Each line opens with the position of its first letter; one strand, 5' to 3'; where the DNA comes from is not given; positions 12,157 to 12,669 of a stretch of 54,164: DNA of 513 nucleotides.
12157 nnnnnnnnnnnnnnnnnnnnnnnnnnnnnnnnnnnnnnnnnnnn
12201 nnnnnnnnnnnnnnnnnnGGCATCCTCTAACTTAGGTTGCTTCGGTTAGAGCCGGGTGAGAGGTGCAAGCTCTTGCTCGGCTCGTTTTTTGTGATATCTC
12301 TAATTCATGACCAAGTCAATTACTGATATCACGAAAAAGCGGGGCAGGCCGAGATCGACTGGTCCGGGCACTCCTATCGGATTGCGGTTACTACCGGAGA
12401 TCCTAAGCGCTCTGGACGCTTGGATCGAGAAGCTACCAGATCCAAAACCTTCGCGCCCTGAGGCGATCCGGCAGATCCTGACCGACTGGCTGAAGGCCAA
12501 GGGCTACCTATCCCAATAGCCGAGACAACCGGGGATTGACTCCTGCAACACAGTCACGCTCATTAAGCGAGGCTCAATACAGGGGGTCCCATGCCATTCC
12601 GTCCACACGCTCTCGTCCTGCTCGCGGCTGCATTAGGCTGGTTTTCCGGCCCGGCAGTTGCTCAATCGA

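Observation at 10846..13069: Four-gene accessory island splits the tail operon between tube and the E/E' chaperone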

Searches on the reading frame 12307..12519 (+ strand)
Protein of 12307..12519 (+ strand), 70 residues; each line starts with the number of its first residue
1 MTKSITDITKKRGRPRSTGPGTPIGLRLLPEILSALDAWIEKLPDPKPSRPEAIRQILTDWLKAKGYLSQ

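Call 3: search_protein_families(library=pfam, proteins=[window:12307-12519:+], max_evalue=0.1)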
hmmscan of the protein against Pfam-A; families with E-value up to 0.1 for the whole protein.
window:12307-12519:+ (70 aa): 1 family
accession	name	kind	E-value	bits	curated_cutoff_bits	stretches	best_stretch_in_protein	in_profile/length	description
PF01402.27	RHH_1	-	0.0029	17.9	20.5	0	47-62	22-37/39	Ribbon-helix-helix protein, copG family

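Call 4: search_protein_families(library=phrogs, proteins=[window:12307-12519:+], max_evalue=0.1)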
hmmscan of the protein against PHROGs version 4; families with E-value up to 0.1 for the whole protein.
window:12307-12519:+ (70 aa): 0 families

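Call 13: search_protein_families(library=ncbifam, proteins=[window:12307-12519:+], max_evalue=1)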
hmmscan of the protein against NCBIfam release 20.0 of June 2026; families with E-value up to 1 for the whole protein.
window:12307-12519:+ (70 aa): 0 families

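Call 14: search_protein_families(library=padloc, proteins=[window:12307-12519:+], max_evalue=1)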
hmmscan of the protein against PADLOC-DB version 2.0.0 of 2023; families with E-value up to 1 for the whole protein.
window:12307-12519:+ (70 aa): 0 families

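Call 19: find_homologous_proteins(query=window:12307-12519:+, max_evalue=0.01)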
Query window:12307-12519:+ (70 aa): 492 proteins with E <= 0.01 among 503 candidates; the best 120 are listed.
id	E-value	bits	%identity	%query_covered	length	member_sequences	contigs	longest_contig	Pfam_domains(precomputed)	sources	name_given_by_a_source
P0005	1.2e-20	91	69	97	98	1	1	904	-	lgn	-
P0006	2.2e-20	90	61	100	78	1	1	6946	-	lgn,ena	-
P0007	3.0e-20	89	61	100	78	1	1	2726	-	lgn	-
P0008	4.7e-20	89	63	100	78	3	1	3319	-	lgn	-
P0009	8.1e-20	88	63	97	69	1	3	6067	-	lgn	-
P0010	1.0e-19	88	61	100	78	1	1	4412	-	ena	-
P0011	1.2e-19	87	61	100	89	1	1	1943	-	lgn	-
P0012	4.3e-19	86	65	97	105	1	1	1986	-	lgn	-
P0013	7.4e-19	85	61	100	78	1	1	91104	-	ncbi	-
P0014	9.1e-19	85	59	100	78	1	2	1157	-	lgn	-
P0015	9.5e-19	85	65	97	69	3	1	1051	-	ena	-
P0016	1.9e-18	84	64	99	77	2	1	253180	-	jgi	jgi:hypothetical protein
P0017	2.4e-18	83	67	96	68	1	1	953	-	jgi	jgi:hypothetical protein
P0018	2.4e-18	83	63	97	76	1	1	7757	-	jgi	jgi:hypothetical protein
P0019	2.9e-18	83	60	97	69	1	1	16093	-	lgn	-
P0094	4.7e-13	66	58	86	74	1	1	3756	PF01402.28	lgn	-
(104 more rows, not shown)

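Call 21: find_encoding_contigs(protein=P0013, flank=5000, max_places=3)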
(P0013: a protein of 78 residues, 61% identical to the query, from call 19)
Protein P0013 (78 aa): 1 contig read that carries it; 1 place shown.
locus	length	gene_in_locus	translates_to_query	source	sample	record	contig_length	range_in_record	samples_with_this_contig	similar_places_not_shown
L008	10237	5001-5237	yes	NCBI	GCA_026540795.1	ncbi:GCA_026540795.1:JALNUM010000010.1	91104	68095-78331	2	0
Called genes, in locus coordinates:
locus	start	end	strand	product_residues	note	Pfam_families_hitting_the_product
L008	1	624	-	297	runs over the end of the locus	PF00140:Sigma70_r1_2 (weak), PF04542:Sigma70_r2, PF04545:Sigma70_r4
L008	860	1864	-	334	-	PF01479:S4 (weak), PF00849:PseudoU_synth_2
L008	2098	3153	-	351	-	PF00589:Phage_integrase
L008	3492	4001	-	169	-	-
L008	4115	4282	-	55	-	-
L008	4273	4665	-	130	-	-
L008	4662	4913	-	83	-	-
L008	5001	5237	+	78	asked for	-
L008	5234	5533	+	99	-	-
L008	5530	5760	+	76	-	-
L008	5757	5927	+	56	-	-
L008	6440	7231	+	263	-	-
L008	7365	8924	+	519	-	-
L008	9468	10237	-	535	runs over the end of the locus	PF03354:TerL_ATPase, PF20441:TerL_nuclease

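Call 22: find_encoding_contigs(protein=P0016, flank=5000, max_places=3)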
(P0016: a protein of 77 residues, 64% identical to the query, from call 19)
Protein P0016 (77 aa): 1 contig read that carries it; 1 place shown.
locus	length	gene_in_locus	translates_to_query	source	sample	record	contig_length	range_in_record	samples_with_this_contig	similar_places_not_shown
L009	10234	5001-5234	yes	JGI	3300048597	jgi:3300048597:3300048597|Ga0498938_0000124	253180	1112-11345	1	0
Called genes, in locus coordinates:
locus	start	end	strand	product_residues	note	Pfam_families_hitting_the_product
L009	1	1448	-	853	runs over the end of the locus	?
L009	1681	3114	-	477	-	PF13186:SPASM, PF04055:Radical_SAM (weak)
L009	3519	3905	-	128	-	PF01609:DDE_Tnp_1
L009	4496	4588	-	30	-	-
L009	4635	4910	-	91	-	-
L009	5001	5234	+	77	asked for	-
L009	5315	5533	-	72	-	-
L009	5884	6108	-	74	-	PF13560:HTH_31, PF12844:HTH_19, PF13443:HTH_26 (weak), PF01381:HTH_3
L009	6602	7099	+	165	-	-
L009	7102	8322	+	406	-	PF00753:Lactamase_B, PF12706:Lactamase_B_2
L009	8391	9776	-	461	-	PF17289:Terminase_6C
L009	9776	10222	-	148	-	PF18932:DUF5681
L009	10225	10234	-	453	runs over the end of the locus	PF02195:ParB_N, PF01555:N6_N4_Mtase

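Call 30: search_dna_similar(query=window:12307-12519:+, collection=phages, mode=protein, max_rows=25, max_evalue=0.001)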
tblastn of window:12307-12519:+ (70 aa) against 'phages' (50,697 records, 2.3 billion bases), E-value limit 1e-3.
No match.

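Call 32: search_solved_structures(query=A2, max_evalue=10, show_alignments=2)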
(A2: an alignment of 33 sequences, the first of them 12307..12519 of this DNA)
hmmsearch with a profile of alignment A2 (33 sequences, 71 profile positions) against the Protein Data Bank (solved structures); distinct sequences matched with E-value up to 10: 5.
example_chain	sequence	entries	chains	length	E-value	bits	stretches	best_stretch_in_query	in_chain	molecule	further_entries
8rc3_G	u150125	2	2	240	0.2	14.3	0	50-59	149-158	CRISPR type AFERR-associated protein Csf1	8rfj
1q5v_A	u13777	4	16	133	0.36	13.5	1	23-68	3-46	Nickel responsive regulator | Nickel-responsive regulator | Nickel-responsive regulatory protein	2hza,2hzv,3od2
2kke_A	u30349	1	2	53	0.85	12.3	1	21-62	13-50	Uncharacterized protein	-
1wmw_A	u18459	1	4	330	1.6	11.5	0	51-64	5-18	geranylgeranyl diphosphate synthetase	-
1wym_A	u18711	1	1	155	1.6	11.5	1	21-65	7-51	Transgelin-2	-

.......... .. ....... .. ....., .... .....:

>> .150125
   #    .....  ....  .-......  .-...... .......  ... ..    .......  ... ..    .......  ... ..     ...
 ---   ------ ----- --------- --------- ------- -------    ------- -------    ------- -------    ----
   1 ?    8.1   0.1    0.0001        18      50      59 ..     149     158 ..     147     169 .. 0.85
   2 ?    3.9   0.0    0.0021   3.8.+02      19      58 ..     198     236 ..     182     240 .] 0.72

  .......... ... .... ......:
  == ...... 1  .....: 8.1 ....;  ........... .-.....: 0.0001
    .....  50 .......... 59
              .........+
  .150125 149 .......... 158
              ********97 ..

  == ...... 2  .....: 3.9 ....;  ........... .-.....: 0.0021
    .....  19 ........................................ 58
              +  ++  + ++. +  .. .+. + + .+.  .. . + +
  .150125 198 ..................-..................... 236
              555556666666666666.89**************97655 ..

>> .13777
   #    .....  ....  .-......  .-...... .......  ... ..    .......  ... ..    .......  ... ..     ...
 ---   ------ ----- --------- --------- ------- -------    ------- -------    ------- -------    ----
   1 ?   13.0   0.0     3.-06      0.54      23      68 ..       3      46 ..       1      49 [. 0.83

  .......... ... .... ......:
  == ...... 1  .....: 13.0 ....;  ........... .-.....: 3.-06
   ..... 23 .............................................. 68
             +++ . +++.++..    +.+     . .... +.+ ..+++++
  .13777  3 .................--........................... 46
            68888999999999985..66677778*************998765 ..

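Call 33: find_related_loci(query=A2, collection=viral_contigs, flank=5000)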
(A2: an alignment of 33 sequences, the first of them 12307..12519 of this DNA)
Query A2 (70 aa) in viral_contigs; peptide patterns used: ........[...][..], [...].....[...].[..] (x = any residue, [..] = any of these).
153 stretches matched a pattern; 101 encode a relative of the query (tblastn E <= 1e-3); the best 80 are kept; 80 distinct loci.
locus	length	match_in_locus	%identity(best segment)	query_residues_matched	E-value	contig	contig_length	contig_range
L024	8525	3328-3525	67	2-68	3e-22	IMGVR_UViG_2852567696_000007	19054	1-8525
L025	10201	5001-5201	60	1-68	1e-20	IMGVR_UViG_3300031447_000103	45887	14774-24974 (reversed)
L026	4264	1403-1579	60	3-62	1e-17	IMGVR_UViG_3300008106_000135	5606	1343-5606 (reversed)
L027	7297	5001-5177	60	3-62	1e-17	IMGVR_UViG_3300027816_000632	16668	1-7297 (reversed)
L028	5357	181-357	60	3-62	1e-17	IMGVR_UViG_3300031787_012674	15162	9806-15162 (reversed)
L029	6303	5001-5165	60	4-58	2e-16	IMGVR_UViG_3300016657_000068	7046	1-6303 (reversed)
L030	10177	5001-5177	58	1-60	4e-16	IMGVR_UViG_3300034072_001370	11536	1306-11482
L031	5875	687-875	55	1-64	5e-16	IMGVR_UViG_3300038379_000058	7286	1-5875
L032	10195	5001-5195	57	1-65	6e-16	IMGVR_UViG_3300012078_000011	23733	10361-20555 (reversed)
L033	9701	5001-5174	63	4-62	7e-16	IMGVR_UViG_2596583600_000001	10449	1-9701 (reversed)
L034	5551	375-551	49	10-68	9e-16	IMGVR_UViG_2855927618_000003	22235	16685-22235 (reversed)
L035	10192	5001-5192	58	4-68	2e-15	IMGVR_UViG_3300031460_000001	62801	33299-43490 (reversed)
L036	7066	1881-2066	53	1-62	4e-15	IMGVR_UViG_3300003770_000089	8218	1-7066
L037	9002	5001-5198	49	1-69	2e-14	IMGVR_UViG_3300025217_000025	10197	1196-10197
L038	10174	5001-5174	58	4-62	2e-14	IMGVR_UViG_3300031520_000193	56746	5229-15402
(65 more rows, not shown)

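Call 62: search_protein_families(library=pfam, alignment_id=A6, max_evalue=0.0001)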
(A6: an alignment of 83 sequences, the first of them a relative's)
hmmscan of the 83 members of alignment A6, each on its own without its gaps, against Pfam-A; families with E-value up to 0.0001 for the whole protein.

A. member 1, L030:5448-7109:- (553 aa): 3 families
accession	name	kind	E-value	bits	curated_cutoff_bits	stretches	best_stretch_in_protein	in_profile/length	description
PF20441.4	TerL_nuclease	-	8.4e-41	140.4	24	1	256-540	1-286/286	Terminase large subunit, endonuclease domain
PF03354.21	TerL_ATPase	-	9.8e-26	91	23.7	1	76-251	1-178/178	Terminase large subunit, ATPase domain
PF03237.21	Terminase_6N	-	5.2e-06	26.7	22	1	102-238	3-140/215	Terminase large subunit, T4likevirus-type, N-terminal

B. families by the number of members that match (of 83 scanned): 39 families (the first 25 are shown)
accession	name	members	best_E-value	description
PF20441.4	TerL_nuclease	16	4.2e-42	Terminase large subunit, endonuclease domain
PF03354.21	TerL_ATPase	15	8.5e-27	Terminase large subunit, ATPase domain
PF13481.12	AAA_25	7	2.3e-38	AAA domain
PF06745.19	ATPase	6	9.6e-07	KaiC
PF03237.21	Terminase_6N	4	1.9e-06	Terminase large subunit, T4likevirus-type, N-terminal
PF08706.16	D5_N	3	5.5e-24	D5 N terminal like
PF19263.5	DUF5906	3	1e-14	Family of unknown function (DUF5906)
PF20454.4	GpA_nuclease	2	1.5e-87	Terminase large subunit gpA, endonuclease domain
PF05065.19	Phage_capsid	2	1.7e-56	Phage capsid family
PF09250.16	Prim-Pol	2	9.9e-34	Bifunctional DNA primase/polymerase, N-terminal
PF01520.23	Amidase_3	2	1.8e-26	N-acetylmuramoyl-L-alanine amidase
PF05069.18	Phage_tail_S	2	7.4e-23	Phage virion morphogenesis family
PF10145.14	PhageMin_Tail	2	2.3e-20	Phage-related minor tail protein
PF13356.12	Arm-DNA-bind_3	2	1.4e-17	Arm DNA-binding domain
PF22022.2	Phage_int_M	2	5.2e-14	Phage integrase central domain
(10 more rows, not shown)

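Call 77: search_protein_families(library=pfam, alignment_id=A2, max_evalue=0.01)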
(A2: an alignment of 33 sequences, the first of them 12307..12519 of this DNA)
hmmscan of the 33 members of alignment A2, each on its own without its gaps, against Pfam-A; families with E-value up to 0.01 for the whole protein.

A. member 1, window:12307-12519:+ (70 aa): 1 family
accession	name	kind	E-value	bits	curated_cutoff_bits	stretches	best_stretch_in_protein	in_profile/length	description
PF01402.27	RHH_1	-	0.0029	17.9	20.5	0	47-62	22-37/39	Ribbon-helix-helix protein, copG family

B. families by the number of members that match (of 33 scanned): 1 family
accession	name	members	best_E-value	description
PF01402.27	RHH_1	10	0.00025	Ribbon-helix-helix protein, copG family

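Call 91: search_dna_similar(query=window:12307-12519:+, collection=plasmids, mode=protein, max_rows=20, max_evalue=0.0001)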
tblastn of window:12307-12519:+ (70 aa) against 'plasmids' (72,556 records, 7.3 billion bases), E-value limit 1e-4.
Records with a match: 3; places in all: 3; records where one place covers at least 80% of the query: 2.
Best place of each record, by identity: <60% 3.
By first word of the organism name: Rhodoplanes 1; Bradyrhizobium 1; Pelagibacterium 1.
By predicted mobility (MOB-suite, as given by PLSDB): non-mobilizable 2; conjugative 1.
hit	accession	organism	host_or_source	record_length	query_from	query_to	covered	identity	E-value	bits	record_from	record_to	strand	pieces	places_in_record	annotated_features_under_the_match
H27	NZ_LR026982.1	Rhodoplanes serenus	-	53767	3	65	90%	53.1%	1e-6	50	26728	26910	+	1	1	none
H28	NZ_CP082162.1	Bradyrhizobium sp. 195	Acmispon strigosus,cell culture,root ...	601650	6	65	86%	45.0%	2e-5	47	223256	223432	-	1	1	none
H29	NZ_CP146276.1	Pelagibacterium nitratireducens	whole organism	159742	24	68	64%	48.9%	3e-6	49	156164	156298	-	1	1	hypothetical protein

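Call 92: get_annotated_region(hit=H27, flank=6000)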
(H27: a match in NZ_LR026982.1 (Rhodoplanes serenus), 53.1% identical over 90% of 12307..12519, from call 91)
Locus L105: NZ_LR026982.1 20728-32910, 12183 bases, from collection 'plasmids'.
description: Rhodoplanes serenus isolate Rhod_plasmid plasmid 1, complete sequence
organism: Rhodoplanes serenus (NCBI taxid 200615)
taxonomy: Bacteria; Pseudomonadota; Alphaproteobacteria; Hyphomicrobiales; Hyphomicrobiaceae; Rhodoplanes; Rhodoplanes serenus
host: -; source: -; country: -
typing (MOB-suite, as given by PLSDB): non-mobilizable
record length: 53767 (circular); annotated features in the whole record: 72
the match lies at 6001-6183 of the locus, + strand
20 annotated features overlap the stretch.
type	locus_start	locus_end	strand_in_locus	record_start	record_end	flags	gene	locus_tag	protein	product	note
CDS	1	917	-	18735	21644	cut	-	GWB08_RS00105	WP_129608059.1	phage tail length tape measure family protein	-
CDS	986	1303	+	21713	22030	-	-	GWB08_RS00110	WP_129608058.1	hypothetical protein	-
CDS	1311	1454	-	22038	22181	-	-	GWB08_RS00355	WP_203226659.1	hypothetical protein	-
CDS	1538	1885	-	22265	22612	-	-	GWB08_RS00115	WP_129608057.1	hypothetical protein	-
CDS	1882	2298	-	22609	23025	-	-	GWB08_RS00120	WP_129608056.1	hypothetical protein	-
CDS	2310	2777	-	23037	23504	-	-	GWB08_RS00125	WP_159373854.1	hypothetical protein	-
CDS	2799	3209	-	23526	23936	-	-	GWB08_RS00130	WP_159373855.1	phage tail terminator-like protein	-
CDS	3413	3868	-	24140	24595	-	-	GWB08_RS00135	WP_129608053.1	DUF2513 domain-containing protein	-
CDS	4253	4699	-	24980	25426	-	-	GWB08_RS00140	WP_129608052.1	hypothetical protein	-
CDS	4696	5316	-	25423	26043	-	-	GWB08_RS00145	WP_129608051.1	hypothetical protein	-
CDS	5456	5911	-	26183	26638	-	-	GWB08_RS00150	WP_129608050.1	hypothetical protein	-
CDS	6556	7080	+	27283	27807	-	-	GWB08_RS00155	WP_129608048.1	hypothetical protein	-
CDS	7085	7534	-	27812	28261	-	-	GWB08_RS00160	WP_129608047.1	HK97 gp10 family phage protein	-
CDS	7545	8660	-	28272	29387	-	-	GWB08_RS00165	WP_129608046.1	phage minor head protein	-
CDS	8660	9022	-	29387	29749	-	-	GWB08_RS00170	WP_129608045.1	hypothetical protein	-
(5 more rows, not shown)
